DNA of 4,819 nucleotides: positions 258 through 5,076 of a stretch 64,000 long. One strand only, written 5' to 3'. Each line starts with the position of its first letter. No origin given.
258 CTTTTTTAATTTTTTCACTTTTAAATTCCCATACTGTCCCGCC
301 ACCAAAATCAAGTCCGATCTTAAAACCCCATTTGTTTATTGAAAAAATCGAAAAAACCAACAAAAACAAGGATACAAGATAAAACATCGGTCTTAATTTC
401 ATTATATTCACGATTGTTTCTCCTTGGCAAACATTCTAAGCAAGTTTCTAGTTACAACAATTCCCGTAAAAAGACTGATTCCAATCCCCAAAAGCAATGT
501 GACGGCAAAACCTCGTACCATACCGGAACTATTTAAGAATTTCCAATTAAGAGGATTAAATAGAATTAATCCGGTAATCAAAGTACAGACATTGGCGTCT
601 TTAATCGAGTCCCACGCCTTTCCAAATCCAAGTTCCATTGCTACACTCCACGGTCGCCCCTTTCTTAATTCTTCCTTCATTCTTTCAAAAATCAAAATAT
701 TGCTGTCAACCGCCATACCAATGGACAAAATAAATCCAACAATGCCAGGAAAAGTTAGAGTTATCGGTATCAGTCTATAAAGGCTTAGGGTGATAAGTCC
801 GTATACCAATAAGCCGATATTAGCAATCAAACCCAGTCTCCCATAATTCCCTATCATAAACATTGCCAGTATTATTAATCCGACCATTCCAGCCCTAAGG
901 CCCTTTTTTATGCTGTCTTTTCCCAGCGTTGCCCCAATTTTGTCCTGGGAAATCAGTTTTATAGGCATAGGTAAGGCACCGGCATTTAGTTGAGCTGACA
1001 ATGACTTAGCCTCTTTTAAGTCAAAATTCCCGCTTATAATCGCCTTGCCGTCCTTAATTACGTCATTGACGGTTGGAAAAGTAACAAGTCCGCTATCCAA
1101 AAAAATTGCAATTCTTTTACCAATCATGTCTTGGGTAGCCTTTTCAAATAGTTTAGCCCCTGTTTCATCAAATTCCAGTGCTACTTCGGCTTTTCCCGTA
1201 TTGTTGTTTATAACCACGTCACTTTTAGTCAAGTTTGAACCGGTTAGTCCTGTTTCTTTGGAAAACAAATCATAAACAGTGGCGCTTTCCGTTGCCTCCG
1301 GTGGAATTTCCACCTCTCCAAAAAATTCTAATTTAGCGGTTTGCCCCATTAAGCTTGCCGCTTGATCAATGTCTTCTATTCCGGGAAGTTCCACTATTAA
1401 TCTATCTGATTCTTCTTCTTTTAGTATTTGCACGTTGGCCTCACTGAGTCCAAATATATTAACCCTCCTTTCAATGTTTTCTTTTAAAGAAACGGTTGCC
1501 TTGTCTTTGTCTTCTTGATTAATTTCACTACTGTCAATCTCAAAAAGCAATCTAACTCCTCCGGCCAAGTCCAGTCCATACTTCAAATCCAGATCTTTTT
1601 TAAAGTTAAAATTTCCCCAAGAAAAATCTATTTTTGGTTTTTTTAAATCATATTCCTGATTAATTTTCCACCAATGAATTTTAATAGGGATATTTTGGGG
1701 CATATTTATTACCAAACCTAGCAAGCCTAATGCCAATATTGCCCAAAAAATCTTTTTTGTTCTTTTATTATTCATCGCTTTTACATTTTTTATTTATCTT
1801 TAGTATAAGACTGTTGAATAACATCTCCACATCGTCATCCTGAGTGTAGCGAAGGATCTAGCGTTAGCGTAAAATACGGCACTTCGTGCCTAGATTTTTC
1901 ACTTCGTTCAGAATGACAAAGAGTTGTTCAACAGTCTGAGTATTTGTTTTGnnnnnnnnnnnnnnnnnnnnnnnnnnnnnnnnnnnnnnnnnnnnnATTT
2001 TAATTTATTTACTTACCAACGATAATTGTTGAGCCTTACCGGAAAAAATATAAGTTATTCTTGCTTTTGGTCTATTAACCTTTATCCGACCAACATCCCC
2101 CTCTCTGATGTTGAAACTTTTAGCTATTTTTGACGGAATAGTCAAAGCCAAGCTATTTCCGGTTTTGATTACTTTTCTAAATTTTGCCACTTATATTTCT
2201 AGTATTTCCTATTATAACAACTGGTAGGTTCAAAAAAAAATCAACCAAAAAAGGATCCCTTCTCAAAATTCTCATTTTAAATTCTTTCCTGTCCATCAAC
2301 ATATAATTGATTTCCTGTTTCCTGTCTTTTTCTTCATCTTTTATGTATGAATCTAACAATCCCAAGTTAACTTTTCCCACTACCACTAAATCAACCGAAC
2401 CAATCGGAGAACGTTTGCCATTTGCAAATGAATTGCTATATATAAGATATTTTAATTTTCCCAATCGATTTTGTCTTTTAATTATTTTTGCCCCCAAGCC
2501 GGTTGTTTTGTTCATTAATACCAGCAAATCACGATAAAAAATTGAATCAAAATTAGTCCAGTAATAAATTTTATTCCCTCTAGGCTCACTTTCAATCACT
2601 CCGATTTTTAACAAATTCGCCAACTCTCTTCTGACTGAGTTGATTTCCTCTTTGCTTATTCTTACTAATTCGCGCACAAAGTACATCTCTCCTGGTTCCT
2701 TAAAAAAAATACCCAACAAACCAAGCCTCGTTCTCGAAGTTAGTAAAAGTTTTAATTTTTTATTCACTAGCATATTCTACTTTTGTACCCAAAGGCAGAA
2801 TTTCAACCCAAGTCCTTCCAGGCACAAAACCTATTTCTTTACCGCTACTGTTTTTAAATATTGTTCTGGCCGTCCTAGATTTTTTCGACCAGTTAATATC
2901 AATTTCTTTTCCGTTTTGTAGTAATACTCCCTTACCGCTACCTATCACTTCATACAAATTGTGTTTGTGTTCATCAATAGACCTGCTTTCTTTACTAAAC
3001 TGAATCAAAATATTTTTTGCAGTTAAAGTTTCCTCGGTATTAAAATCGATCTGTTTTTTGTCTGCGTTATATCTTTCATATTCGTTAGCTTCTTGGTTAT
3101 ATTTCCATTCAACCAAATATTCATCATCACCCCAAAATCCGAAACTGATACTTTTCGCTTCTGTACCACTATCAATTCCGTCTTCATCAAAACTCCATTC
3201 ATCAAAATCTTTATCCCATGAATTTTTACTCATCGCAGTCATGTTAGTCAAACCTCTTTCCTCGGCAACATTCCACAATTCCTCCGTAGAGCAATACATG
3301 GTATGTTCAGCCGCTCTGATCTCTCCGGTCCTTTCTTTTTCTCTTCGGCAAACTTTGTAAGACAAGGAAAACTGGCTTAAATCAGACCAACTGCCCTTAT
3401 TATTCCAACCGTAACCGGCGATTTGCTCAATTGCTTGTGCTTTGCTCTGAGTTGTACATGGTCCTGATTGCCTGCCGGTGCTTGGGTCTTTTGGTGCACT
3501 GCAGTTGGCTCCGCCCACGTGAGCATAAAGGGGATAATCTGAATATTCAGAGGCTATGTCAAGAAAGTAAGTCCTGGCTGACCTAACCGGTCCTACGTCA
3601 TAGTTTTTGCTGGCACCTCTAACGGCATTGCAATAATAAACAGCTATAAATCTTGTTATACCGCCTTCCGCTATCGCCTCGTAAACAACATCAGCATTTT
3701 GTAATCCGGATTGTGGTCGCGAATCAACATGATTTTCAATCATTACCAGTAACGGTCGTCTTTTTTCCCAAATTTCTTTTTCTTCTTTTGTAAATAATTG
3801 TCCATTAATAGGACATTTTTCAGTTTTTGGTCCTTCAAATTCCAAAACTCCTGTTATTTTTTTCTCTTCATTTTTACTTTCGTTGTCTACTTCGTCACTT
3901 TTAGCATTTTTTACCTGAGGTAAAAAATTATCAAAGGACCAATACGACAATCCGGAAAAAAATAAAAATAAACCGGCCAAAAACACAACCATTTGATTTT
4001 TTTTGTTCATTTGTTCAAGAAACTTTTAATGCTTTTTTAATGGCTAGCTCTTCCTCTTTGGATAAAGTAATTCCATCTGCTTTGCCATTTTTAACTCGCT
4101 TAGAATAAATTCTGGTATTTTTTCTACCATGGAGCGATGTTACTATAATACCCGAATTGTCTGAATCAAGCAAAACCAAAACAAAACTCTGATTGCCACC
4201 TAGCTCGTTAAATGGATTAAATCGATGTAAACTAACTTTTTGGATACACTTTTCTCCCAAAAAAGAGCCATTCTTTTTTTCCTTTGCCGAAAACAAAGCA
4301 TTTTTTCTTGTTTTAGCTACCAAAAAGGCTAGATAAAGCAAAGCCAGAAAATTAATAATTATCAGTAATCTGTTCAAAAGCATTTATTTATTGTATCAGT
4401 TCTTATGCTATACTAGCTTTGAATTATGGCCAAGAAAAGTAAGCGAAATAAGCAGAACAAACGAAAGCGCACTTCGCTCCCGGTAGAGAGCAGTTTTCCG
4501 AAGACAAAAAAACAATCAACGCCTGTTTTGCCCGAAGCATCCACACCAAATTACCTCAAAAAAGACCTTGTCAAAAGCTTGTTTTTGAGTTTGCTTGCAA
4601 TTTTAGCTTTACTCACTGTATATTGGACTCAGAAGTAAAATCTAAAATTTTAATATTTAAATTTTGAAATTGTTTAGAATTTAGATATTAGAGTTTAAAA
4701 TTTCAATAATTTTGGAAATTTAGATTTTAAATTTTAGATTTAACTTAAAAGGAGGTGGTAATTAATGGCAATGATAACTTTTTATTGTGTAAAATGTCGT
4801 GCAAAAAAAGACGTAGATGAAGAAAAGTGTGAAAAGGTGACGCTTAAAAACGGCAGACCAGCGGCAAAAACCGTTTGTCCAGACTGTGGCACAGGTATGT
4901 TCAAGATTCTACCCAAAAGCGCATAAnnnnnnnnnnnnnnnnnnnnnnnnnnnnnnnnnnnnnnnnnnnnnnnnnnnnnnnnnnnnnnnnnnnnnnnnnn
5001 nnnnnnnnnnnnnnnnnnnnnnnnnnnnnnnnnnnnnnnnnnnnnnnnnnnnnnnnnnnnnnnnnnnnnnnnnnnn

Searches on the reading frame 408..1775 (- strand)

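Call 8: search_protein_families(library=pfam, proteins=[window:408-1775:-])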
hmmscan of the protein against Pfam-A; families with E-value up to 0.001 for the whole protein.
window:408-1775:- (455 aa): 5 families
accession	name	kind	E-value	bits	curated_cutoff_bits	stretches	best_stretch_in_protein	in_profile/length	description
PF22599.2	SecDF_P1_head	-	2.7e-27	95.3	27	1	170-269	14-113/114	SecDF, P1 head subdomain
PF21760.3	SecD_1st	-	4e-15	55.5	27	1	98-151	5-55/60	Protein translocase subunit SecDF, P1 domain, N-terminal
PF02355.23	SecD_SecF_C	-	9.1e-13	48.5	20.5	1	272-451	13-188/189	Protein export membrane protein SecD/SecF, C-terminal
PF00873.25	ACR_tran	-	6.1e-06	24.7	28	1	290-446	334-486/1021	AcrB/AcrD/AcrF family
PF03176.21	MMPL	-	0.00021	20.8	20.5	1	329-436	190-295/333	MMPL family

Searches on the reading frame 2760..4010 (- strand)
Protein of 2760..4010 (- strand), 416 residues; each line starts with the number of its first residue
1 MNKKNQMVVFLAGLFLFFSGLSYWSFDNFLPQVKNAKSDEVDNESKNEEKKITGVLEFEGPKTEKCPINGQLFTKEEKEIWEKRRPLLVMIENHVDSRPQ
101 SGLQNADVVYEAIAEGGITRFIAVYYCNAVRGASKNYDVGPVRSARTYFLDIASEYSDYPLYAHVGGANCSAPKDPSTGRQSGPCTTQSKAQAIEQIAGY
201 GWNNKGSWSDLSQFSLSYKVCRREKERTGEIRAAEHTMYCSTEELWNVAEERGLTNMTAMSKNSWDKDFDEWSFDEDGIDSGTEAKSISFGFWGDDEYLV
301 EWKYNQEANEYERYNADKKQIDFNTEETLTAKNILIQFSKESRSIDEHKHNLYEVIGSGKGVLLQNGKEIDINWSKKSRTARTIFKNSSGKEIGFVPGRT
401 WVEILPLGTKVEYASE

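Call 8: search_protein_families(library=pfam, proteins=[window:2760-4010:-])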
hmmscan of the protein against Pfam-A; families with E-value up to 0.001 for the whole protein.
window:2760-4010:- (416 aa): 2 families
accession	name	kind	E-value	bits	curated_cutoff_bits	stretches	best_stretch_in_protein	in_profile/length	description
PF11258.13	DUF3048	-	2.9e-32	112.3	25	1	81-253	11-146/148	Protein of unknown function (DUF3048) N-terminal domain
PF17479.7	DUF3048_C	-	1.7e-28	99.7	25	1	296-402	8-114/114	Protein of unknown function (DUF3048) C-terminal domain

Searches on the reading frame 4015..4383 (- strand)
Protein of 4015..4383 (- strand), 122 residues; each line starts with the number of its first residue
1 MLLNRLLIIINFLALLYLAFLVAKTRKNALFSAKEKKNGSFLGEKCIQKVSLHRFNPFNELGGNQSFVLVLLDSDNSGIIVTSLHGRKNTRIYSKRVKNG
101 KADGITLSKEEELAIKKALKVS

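Call 8: search_protein_families(library=pfam, proteins=[window:4015-4383:-])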
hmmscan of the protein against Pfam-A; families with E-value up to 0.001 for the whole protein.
window:4015-4383:- (122 aa): 1 family
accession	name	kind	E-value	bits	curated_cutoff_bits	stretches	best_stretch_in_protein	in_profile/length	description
PF14584.11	DUF4446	-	1.2e-25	90.7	27.4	1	44-118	76-149/150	Protein of unknown function (DUF4446)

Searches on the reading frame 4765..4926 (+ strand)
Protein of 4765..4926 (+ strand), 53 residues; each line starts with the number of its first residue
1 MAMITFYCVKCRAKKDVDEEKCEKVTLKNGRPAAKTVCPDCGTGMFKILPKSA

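Call 8: search_protein_families(library=pfam, proteins=[window:4765-4926:+])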
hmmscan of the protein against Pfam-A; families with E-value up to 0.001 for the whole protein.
window:4765-4926:+ (53 aa): 1 family
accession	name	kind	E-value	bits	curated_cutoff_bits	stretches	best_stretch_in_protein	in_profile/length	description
PF18930.5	DUF5679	-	1.1e-11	45.1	27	1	7-48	1-40/40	Domain of unknown function (DUF5679)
